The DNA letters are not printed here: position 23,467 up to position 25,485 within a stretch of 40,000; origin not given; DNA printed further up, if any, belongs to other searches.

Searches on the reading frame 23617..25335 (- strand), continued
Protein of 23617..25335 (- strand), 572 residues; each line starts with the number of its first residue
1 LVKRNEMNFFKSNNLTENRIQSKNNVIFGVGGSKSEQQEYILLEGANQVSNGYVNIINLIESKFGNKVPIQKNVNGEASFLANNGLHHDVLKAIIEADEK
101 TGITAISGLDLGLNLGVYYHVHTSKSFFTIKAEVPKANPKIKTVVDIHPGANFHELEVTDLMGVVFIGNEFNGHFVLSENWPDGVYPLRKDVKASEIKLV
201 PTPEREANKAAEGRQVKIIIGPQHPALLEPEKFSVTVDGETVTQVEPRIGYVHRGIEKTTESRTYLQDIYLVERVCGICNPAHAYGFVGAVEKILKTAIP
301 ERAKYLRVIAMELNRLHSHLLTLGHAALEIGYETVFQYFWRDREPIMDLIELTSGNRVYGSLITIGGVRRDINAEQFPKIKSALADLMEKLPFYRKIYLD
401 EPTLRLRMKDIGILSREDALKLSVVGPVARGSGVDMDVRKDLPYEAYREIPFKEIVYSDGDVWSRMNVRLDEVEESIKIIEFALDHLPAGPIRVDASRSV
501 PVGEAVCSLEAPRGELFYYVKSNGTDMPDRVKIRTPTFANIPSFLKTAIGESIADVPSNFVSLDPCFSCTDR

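Call 11: find_encoding_contigs(protein=P0102, flank=10000, max_places=3)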
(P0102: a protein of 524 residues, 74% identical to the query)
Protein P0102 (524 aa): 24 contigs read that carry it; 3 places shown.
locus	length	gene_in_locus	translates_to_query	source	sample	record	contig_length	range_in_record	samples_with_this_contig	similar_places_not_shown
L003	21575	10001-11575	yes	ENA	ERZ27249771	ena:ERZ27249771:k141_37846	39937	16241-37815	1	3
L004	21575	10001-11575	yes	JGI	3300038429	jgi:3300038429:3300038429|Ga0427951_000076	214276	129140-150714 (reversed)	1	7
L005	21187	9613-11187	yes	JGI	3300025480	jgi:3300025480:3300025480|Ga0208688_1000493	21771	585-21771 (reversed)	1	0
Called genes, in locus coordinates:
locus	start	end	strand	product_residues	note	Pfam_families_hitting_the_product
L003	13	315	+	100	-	-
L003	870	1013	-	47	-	-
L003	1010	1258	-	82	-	PF01909:NTP_transf_2, PF18765:Polbeta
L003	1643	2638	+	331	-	PF00005:ABC_tran, PF13175:AAA_15 (faint), PF13304:AAA_21 (weak), PF13732:DrrA1-3_C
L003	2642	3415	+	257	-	PF01061:ABC2_membrane, PF12698:ABC2_membrane_3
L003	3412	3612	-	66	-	-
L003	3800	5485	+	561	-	PF00528:BPD_transp_1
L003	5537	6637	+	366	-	PF00005:ABC_tran, PF13304:AAA_21 (faint), PF08402:TOBE_2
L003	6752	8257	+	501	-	PF00037:Fer4 (weak), PF04422:FrhB_FdhB_N, PF04432:FrhB_FdhB_C, PF00571:CBS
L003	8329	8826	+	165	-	PF07784:DUF1622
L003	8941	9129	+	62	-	-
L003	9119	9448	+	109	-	PF00507:Oxidored_q4 (weak)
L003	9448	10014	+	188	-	PF01058:Oxidored_q6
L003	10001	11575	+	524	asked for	PF00329:Complex1_30kDa, PF00374:NiFeSe_Hases, PF00346:Complex1_49kDa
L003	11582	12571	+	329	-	PF00146:NADHdh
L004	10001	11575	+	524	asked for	PF00329:Complex1_30kDa, PF00374:NiFeSe_Hases, PF00346:Complex1_49kDa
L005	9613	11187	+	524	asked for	PF00329:Complex1_30kDa, PF00374:NiFeSe_Hases, PF00346:Complex1_49kDa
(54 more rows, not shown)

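Call 12: find_encoding_contigs(protein=P0001, flank=10000, max_places=3)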
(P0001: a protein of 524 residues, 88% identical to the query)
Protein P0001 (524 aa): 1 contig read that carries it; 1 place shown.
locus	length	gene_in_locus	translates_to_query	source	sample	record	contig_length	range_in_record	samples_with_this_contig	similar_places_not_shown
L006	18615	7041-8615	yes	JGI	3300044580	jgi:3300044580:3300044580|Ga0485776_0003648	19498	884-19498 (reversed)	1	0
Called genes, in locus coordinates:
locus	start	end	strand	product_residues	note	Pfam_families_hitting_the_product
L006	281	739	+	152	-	PF03551:PadR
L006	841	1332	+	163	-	PF01037:AsnC_trans_reg (weak)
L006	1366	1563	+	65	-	PF22609:Fe_hydrogense_Fe-S_bd (weak)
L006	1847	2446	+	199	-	-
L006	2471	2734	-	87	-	-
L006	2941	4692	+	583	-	PF00528:BPD_transp_1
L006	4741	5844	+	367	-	PF00005:ABC_tran, PF13304:AAA_21 (faint), PF08402:TOBE_2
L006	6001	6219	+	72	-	-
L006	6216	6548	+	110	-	PF00507:Oxidored_q4 (weak)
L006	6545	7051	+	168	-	PF01058:Oxidored_q6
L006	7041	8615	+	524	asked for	PF00329:Complex1_30kDa, PF00374:NiFeSe_Hases, PF00346:Complex1_49kDa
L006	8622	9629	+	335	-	PF00146:NADHdh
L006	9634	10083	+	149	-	PF13237:Fer4_10 (faint), PF13484:Fer4_16 (faint), PF14697:Fer4_21 (weak), PF12838:Fer4_7, PF13187:Fer4_9, PF00037:Fer4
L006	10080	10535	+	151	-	PF00499:Oxidored_q3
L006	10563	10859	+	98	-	PF00420:Oxidored_q2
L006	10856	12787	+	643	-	PF00662:Proton_antipo_N, PF00361:Proton_antipo_M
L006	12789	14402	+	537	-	PF00361:Proton_antipo_M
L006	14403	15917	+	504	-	PF00361:Proton_antipo_M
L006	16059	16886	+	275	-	PF14801:TrmI-like_N (weak), PF01135:PCMT, PF08704:GCD14, PF13847:Methyltransf_31, PF08241:Methyltransf_11 (weak), PF13649:Methyltransf_25 (weak)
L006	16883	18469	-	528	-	PF04055:Radical_SAM (weak)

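Call 20: list_cluster_members(proteins=[window:23617-25335:-])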
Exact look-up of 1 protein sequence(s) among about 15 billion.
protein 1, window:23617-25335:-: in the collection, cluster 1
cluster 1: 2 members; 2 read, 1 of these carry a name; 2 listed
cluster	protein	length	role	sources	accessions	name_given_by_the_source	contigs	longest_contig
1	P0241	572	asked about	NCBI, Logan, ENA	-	-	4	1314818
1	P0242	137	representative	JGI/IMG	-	NADH-quinone oxidoreductase subunit D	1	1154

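Call 21: find_homologous_proteins(query=L006:8622-9629:+, max_evalue=1e-30)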
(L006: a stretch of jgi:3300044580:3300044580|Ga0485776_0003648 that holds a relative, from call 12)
Query L006:8622-9629:+ (335 aa): 4580 proteins with E <= 1e-30 among 8000 candidates; the best 120 are listed.
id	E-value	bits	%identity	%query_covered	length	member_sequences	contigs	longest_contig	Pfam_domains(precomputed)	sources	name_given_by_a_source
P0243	3.1e-213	725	100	100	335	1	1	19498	PF00146.27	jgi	jgi:NADH-quinone oxidoreductase subunit H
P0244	1.5e-210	717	99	100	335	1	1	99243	PF00146.27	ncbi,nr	ncbi:MAG: NADH-quinone oxidoreductase subunit H [Candidatus Bathyarchaeota archaeon]|nr:NADH-quinone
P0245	7.5e-209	711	97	100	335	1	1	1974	PF00146.27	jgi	jgi:NADH-quinone oxidoreductase subunit H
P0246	5.1e-208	708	97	100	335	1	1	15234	PF00146.27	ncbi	-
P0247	6.9e-208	708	96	100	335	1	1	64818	PF00146.27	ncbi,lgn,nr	ncbi:MAG: NADH-quinone oxidoreductase subunit H [Candidatus Bathyarchaeota archaeon]|nr:NADH-quinone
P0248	6.1e-193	659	91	99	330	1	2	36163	PF00146.27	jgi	jgi:NADH-quinone oxidoreductase subunit H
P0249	1.0e-190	651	88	100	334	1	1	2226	PF00146.27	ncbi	-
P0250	2.1e-189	647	88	99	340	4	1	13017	PF00146.27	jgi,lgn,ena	-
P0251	5.5e-189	646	88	99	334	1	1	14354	PF00146.27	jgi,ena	-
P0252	1.2e-188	645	89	99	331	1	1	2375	PF00146.27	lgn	-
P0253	2.4e-188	644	88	100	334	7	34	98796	PF00146.27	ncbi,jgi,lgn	ncbi:MAG: complex I subunit 1/NuoH family protein [Methanocella sp.]|jgi:NADH-quinone oxidoreductase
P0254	1.9e-187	641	87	100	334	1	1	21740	PF00146.27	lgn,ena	-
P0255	2.0e-187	641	88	99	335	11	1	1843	PF00146.27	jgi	-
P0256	5.7e-187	639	89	99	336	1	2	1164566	PF00146.27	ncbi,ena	-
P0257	1.1e-186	638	87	99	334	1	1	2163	PF00146.27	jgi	jgi:NADH-quinone oxidoreductase subunit H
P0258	1.5e-186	638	87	99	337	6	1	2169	PF00146.27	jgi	jgi:NADH-quinone oxidoreductase subunit H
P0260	3.1e-186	637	86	100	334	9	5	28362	PF00146.27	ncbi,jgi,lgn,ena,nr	ncbi:MAG: NADH-quinone oxidoreductase subunit H [Crenarchaeota archaeon]|nr:NADH-quinone oxidoreduct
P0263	4.0e-186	636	88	98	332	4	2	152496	PF00146.27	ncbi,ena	-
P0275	3.7e-185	633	88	99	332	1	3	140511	PF00146.27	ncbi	-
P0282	8.3e-183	625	86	99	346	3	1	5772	PF00146.27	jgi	jgi:NADH-quinone oxidoreductase subunit H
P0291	6.8e-182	622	85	99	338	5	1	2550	PF00146.27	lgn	-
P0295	3.9e-181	620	86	99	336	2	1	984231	PF00146.27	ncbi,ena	-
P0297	2.6e-180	617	85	99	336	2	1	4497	PF00146.27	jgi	jgi:NADH-quinone oxidoreductase subunit H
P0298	3.2e-180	617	85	99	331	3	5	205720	PF00146.27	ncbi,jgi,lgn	jgi:NADH-quinone oxidoreductase subunit H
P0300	7.2e-180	616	85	99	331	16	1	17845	PF00146.27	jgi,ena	jgi:NADH-quinone oxidoreductase subunit H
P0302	8.5e-180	615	84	99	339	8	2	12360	PF00146.27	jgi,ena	-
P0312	1.6e-176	605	84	98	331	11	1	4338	PF00146.27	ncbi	-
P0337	4.1e-174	597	84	96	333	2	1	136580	PF00146.27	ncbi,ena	-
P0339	5.4e-174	596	83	99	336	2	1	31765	PF00146.27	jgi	jgi:NADH-quinone oxidoreductase subunit H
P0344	1.6e-173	595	83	98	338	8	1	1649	PF00146.27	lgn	-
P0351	1.1e-172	592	81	97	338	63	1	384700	PF00146.27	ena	-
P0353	1.7e-172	591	81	97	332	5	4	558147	PF00146.27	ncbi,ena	-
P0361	7.8e-172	589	83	96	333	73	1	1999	PF00146.27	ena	-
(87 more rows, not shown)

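Call 22: find_encoding_contigs(protein=P0263, flank=6000, max_places=3)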
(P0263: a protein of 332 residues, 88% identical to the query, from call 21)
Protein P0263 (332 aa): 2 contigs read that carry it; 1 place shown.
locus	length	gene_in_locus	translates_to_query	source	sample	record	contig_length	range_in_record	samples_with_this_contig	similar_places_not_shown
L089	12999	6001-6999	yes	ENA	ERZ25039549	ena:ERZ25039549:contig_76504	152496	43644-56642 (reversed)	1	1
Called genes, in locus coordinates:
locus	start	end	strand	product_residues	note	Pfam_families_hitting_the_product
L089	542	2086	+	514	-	PF00528:BPD_transp_1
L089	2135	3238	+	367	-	PF00005:ABC_tran, PF13304:AAA_21 (faint), PF08402:TOBE_2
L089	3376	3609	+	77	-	-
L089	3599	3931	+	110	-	PF00507:Oxidored_q4 (weak)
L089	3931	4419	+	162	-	PF01058:Oxidored_q6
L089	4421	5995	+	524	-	PF00329:Complex1_30kDa, PF00374:NiFeSe_Hases, PF00346:Complex1_49kDa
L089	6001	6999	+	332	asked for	PF00146:NADHdh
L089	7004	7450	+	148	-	PF14697:Fer4_21 (weak), PF13237:Fer4_10 (weak), PF13484:Fer4_16 (faint), PF12837:Fer4_6 (faint), PF12838:Fer4_7, PF13187:Fer4_9 (weak), PF00037:Fer4 (weak)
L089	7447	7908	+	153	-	PF00499:Oxidored_q3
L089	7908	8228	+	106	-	PF00420:Oxidored_q2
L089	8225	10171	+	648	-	PF00662:Proton_antipo_N, PF00361:Proton_antipo_M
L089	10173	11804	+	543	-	PF00361:Proton_antipo_M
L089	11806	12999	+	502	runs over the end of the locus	PF00662:Proton_antipo_N (weak), PF10125:NADHdeh_related (weak), PF00361:Proton_antipo_M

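Call 23: find_encoding_contigs(protein=P0275, flank=6000, max_places=3)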
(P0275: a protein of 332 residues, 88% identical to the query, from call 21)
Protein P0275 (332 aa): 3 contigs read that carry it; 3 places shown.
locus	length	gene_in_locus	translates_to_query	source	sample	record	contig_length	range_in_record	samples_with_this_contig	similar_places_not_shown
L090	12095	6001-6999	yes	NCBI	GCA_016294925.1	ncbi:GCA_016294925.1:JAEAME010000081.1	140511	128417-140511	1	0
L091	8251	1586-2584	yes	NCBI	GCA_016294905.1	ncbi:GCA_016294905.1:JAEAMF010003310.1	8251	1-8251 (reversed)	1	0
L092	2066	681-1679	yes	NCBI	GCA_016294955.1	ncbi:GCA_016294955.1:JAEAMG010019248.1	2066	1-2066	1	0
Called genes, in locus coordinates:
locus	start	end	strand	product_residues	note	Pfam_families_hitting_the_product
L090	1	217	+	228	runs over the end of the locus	-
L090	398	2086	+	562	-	PF00528:BPD_transp_1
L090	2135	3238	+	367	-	PF00005:ABC_tran, PF13304:AAA_21 (faint), PF08402:TOBE_2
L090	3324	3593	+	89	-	-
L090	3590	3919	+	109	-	PF00507:Oxidored_q4 (weak)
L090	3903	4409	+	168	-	PF01058:Oxidored_q6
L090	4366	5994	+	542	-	PF00329:Complex1_30kDa, PF00374:NiFeSe_Hases, PF00346:Complex1_49kDa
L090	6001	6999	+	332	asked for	PF00146:NADHdh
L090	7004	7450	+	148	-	PF14697:Fer4_21 (weak), PF13237:Fer4_10 (weak), PF13187:Fer4_9, PF13484:Fer4_16 (faint), PF12837:Fer4_6 (faint), PF12838:Fer4_7, PF00037:Fer4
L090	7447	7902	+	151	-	PF00499:Oxidored_q3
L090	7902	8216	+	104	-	PF00420:Oxidored_q2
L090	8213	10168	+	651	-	PF00662:Proton_antipo_N, PF00361:Proton_antipo_M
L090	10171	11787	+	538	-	PF00361:Proton_antipo_M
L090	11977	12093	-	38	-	?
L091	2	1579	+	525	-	?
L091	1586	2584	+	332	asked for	PF00146:NADHdh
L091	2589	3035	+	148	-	PF14697:Fer4_21 (weak), PF13237:Fer4_10 (weak), PF13187:Fer4_9, PF13484:Fer4_16 (faint), PF12837:Fer4_6 (faint), PF12838:Fer4_7, PF00037:Fer4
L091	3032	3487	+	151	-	PF00499:Oxidored_q3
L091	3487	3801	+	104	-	PF00420:Oxidored_q2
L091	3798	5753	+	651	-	PF00662:Proton_antipo_N, PF00361:Proton_antipo_M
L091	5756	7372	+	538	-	PF00361:Proton_antipo_M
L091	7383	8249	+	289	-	?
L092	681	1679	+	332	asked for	PF00146:NADHdh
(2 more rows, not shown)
